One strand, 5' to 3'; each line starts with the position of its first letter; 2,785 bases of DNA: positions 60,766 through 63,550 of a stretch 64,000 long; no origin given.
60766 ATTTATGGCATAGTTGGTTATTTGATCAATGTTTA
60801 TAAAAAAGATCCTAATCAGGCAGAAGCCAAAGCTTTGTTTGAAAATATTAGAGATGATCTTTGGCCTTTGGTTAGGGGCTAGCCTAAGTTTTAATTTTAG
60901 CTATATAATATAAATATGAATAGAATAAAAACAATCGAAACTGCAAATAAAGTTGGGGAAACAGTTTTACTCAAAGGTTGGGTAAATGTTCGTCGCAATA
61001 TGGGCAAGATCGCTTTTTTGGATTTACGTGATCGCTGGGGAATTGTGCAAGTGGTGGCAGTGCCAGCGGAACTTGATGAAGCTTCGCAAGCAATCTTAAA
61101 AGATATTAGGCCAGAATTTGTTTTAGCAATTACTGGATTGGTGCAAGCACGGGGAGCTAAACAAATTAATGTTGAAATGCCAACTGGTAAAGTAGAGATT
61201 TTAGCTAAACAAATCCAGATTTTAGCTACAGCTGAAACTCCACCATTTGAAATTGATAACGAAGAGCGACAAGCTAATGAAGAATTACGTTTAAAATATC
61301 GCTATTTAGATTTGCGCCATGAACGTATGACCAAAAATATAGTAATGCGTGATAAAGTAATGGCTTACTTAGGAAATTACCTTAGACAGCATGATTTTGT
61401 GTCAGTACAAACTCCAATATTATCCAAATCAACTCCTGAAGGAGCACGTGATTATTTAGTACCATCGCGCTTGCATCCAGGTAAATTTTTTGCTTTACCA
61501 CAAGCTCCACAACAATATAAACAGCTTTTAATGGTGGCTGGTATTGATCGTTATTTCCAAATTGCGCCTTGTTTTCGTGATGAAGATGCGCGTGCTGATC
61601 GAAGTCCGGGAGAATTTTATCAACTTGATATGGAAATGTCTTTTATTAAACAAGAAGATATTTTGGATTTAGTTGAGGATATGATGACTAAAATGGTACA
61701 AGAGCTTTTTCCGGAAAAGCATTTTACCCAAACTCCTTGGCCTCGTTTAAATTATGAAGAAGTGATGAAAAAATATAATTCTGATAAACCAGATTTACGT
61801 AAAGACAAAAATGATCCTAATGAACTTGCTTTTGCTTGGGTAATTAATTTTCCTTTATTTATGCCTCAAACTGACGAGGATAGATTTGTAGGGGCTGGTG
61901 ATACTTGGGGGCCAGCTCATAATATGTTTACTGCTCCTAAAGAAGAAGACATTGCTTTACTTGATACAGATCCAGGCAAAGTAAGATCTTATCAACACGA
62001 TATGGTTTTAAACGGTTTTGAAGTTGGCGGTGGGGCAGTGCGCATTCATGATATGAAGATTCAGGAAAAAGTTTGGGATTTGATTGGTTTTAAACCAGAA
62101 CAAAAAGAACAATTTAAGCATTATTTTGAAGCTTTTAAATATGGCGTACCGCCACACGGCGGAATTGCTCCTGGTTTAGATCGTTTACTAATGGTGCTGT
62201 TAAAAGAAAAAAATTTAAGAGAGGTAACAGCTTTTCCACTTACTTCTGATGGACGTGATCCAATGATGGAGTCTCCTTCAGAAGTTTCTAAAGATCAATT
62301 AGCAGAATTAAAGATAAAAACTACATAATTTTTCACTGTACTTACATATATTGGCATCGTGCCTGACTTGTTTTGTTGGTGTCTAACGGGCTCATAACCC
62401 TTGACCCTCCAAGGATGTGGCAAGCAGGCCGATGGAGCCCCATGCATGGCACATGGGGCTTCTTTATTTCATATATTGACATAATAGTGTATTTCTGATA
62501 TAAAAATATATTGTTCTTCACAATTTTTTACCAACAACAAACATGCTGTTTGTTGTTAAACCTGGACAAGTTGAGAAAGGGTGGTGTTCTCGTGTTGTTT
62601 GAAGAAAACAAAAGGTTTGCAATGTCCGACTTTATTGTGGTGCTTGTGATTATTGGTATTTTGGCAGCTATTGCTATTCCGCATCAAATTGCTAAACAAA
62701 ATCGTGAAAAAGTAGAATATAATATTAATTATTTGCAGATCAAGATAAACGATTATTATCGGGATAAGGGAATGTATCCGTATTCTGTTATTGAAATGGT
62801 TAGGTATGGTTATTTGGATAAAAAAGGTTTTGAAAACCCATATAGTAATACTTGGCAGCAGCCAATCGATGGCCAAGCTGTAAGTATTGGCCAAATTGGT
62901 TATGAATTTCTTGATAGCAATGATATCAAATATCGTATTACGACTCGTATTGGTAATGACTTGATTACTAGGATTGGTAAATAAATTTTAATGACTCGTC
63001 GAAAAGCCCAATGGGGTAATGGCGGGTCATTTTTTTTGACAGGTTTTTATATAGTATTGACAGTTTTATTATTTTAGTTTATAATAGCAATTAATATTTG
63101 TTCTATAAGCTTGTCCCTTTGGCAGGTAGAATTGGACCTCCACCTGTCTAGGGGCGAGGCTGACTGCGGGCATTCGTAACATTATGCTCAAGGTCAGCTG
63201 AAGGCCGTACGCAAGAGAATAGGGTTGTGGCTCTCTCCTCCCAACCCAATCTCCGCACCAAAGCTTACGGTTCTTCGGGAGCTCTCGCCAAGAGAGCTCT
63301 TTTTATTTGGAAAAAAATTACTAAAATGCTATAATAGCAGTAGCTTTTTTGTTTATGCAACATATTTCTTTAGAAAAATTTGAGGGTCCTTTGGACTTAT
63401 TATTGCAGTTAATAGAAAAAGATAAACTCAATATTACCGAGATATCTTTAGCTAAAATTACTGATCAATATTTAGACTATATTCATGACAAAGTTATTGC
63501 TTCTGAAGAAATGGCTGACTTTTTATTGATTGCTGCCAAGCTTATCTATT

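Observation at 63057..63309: R4: roughly 215-nt RNA under a perfect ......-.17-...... promoter between the pilin-like gene and scpA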

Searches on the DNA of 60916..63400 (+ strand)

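Call 4: search_rna_families(source=window, start=62300, end=63400, threshold=evalue, max_evalue=10, show_alignments=6)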
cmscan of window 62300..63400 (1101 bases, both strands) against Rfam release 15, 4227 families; matches with E-value up to 10: 3.
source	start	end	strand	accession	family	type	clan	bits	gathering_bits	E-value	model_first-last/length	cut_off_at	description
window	62496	62598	+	RF01480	rli52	Cis-reg;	-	22.7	70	1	1-95/95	no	Listeria sRNA rli52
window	63050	63142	-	RF03095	RAGATH-17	Gene; sRNA;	-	22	102.3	4.8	1-96/96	no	RAGATH-17 RNA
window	62487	62600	+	RF02650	CncR1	Gene; sRNA;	-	20.8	76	0.029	1-213/213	no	Cag non-coding RNA1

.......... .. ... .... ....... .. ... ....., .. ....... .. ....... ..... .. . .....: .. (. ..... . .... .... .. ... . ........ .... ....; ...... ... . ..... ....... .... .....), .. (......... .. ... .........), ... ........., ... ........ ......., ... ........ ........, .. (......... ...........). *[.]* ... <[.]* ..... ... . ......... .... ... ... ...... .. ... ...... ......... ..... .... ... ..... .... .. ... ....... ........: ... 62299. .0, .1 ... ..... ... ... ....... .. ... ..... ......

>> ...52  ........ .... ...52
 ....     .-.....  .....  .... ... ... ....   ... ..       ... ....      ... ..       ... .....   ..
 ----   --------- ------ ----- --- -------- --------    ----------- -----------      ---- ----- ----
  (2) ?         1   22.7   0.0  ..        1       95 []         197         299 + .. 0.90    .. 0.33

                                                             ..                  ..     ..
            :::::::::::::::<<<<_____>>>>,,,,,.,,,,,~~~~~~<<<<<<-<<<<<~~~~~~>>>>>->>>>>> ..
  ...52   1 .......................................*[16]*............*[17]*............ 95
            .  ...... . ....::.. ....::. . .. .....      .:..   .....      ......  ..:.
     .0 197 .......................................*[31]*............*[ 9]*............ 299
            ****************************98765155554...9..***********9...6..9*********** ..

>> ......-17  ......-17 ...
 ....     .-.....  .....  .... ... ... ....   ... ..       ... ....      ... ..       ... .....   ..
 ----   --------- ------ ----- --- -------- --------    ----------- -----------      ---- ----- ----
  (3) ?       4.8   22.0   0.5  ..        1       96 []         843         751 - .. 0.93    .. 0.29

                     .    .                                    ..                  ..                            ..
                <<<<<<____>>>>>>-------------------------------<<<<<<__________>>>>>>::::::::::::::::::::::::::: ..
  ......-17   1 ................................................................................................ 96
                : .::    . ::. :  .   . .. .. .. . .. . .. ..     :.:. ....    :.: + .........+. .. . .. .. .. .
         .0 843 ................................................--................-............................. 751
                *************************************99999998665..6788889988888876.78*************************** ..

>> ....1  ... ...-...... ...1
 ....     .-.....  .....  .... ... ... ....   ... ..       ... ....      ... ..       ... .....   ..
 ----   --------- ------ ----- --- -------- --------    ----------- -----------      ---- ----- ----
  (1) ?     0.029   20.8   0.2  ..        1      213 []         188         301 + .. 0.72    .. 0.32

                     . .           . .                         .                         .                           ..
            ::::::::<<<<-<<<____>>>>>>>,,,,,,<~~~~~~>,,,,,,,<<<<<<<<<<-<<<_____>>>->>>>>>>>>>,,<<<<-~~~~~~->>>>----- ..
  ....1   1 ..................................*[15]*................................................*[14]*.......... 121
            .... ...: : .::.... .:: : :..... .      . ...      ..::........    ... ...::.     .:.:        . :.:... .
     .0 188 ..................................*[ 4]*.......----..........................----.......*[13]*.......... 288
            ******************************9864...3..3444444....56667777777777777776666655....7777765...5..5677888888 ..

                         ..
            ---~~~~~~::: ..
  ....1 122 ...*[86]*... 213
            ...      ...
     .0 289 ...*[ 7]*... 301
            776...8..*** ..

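Call 42: build_rna_model(alignment_id=A3, structure=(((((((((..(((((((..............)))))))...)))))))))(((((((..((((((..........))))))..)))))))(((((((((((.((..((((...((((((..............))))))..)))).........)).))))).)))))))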
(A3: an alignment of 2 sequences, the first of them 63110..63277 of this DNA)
Model R1 built from alignment A3 (2 sequences, 170 columns); structure: as given.
model positions 170; base pairs 52; branch points 2; effective number of sequences 0.79; information 0.589 bits per position. Calibrated on 0.2 Mb of random sequence (short: E-values are rough).
structure used (alignment columns):
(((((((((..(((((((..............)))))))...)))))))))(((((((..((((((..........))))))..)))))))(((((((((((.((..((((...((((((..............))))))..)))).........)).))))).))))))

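Call 44: search_with_rna_model(model_id=R1, sources=[window, L002, L003, L004, L005, L006, L007, L008, L009, L010, L011, L012, L013, L014, L015, L016, L017, L018, L050, L051, L052, L053, L054, L055, L056, L057, L058, L059, L060, L061, L062, L063, L064, L065, L066, L067, L068, L069, L070, L071, L072, L073, L099, L100, L101, L102, L103, L104, L105, L106], max_evalue=10, make_alignment=true, show_alignments=6)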
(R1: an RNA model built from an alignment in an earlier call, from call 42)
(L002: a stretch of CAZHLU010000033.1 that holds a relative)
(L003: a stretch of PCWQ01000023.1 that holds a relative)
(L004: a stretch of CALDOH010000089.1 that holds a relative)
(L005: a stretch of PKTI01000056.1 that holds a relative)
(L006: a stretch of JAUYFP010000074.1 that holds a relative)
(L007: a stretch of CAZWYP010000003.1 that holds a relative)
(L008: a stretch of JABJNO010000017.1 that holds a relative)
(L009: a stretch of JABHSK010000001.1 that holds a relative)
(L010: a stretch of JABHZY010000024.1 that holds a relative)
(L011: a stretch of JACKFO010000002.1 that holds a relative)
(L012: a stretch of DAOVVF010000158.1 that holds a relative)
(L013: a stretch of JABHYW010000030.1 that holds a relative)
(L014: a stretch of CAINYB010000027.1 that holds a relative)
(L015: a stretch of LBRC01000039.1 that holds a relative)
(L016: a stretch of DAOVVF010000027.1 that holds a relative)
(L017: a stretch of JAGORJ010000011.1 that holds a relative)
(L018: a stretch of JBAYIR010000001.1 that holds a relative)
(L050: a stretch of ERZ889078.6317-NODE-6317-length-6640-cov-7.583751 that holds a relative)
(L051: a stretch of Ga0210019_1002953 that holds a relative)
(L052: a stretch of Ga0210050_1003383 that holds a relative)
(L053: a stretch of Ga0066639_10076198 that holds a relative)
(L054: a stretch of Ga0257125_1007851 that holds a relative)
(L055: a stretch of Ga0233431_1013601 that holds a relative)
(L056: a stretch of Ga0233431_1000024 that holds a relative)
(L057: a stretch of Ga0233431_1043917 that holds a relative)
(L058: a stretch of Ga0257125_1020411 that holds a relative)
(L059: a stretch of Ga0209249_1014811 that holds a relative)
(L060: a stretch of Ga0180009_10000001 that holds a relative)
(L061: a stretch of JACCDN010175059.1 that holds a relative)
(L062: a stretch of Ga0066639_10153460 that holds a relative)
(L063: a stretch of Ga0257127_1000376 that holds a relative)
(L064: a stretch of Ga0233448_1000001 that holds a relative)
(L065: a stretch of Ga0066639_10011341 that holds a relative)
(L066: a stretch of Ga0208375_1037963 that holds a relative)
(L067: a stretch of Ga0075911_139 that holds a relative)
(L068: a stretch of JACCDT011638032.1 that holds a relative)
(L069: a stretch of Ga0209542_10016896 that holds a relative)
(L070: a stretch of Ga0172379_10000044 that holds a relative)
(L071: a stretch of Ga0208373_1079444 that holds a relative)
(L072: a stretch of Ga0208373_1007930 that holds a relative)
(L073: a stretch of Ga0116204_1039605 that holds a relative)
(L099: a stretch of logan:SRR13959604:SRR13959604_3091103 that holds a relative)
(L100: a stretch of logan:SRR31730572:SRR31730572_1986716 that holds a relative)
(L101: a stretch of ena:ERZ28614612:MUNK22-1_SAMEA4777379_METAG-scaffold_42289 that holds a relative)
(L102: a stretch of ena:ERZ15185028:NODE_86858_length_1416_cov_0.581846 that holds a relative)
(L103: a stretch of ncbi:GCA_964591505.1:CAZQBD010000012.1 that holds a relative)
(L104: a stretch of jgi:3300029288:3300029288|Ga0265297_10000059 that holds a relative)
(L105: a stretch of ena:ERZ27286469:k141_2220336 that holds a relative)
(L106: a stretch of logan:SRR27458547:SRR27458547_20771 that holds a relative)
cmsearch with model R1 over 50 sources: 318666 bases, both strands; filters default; matches with E-value up to 10: 5.
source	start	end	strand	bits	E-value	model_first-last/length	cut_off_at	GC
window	63110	63277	+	203.4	2.5e-48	1-170/170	no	0.55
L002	3476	3640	+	181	8.9e-43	1-170/170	no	0.58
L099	1400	1546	+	26.5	0.00017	1-170/170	no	0.56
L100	83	229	+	26.5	0.00017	1-170/170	no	0.56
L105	1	34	+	18.4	0.017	135-170/170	5'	0.56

Alignment A4: 5 matches aligned to the model, 173 columns, each read 5' to 3' on its own strand. Consensus structure (alignment columns), stored with it:
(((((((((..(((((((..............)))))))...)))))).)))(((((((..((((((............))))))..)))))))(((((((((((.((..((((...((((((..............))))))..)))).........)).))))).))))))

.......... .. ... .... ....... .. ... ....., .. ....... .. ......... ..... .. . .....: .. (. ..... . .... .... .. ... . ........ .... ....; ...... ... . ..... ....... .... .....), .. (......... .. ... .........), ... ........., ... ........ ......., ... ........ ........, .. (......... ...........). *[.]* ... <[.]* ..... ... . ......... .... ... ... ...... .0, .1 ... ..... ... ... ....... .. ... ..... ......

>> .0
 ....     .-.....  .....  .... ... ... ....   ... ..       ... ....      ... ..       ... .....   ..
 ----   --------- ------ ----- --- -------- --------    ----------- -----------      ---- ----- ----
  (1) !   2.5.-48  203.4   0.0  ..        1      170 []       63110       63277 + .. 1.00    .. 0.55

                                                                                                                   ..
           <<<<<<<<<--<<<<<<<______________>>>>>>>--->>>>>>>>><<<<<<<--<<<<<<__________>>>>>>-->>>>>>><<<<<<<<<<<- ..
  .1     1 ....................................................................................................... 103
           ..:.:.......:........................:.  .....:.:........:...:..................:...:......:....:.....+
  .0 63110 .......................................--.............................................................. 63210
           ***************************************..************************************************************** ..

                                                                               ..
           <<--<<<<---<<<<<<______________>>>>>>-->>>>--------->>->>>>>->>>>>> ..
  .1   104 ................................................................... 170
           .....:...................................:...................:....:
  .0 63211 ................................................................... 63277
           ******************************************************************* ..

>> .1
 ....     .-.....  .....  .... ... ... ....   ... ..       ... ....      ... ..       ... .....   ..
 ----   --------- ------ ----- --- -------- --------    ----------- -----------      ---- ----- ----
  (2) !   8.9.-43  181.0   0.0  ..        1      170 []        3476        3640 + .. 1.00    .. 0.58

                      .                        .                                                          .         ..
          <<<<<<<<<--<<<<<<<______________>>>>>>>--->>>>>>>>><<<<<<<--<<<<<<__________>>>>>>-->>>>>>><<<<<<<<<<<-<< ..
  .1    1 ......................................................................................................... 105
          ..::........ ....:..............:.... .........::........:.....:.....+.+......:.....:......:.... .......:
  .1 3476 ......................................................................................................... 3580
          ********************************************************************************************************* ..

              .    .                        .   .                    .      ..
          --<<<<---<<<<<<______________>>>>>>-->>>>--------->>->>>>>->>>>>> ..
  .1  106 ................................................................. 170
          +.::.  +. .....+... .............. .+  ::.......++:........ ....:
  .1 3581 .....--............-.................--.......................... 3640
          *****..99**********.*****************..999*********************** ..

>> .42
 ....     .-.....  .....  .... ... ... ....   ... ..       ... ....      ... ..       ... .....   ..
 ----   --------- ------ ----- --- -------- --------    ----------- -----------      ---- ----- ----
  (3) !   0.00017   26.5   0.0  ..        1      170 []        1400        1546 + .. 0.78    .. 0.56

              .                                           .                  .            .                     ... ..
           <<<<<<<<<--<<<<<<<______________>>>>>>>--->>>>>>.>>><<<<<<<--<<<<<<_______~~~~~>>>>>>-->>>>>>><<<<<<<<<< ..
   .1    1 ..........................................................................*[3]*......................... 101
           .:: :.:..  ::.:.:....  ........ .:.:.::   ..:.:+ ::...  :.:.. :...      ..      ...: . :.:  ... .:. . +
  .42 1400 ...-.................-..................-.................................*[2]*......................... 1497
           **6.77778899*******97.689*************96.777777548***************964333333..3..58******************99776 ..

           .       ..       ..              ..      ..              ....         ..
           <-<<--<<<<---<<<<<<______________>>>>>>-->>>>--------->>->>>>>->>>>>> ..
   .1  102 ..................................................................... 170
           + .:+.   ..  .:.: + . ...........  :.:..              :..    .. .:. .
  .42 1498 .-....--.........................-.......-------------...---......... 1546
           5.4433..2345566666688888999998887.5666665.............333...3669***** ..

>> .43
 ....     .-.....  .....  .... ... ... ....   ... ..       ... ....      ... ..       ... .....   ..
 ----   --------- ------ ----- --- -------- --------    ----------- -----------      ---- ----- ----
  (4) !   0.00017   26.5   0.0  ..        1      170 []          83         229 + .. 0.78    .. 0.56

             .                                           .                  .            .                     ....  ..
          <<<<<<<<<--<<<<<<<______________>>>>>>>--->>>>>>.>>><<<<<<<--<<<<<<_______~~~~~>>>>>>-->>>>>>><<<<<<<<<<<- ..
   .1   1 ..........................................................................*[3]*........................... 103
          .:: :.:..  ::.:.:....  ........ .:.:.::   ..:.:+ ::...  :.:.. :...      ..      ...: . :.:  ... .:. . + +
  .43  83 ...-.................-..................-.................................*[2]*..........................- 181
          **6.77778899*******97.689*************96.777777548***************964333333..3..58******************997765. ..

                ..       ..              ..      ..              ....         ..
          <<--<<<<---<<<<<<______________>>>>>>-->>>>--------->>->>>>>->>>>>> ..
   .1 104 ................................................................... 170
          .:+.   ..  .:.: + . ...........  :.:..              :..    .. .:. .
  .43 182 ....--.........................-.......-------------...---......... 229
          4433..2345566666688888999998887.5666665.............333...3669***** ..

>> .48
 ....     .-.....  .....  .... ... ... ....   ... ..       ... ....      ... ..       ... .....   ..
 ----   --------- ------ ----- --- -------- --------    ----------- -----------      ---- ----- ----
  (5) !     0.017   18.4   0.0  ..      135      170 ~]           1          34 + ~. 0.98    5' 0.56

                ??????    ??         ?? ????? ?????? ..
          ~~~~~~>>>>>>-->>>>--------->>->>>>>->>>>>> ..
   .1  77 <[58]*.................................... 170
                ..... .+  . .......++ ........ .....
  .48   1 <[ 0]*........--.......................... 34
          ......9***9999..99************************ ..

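Call 50: build_rna_model(alignment_id=A6, structure=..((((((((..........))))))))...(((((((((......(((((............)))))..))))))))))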
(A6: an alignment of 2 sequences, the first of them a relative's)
Model R2 built from alignment A6 (2 sequences, 79 columns); structure: as given.
model positions 79; base pairs 22; branch points 1; effective number of sequences 1.18; information 0.716 bits per position. Calibrated on 0.2 Mb of random sequence (short: E-values are rough).
structure used (alignment columns):
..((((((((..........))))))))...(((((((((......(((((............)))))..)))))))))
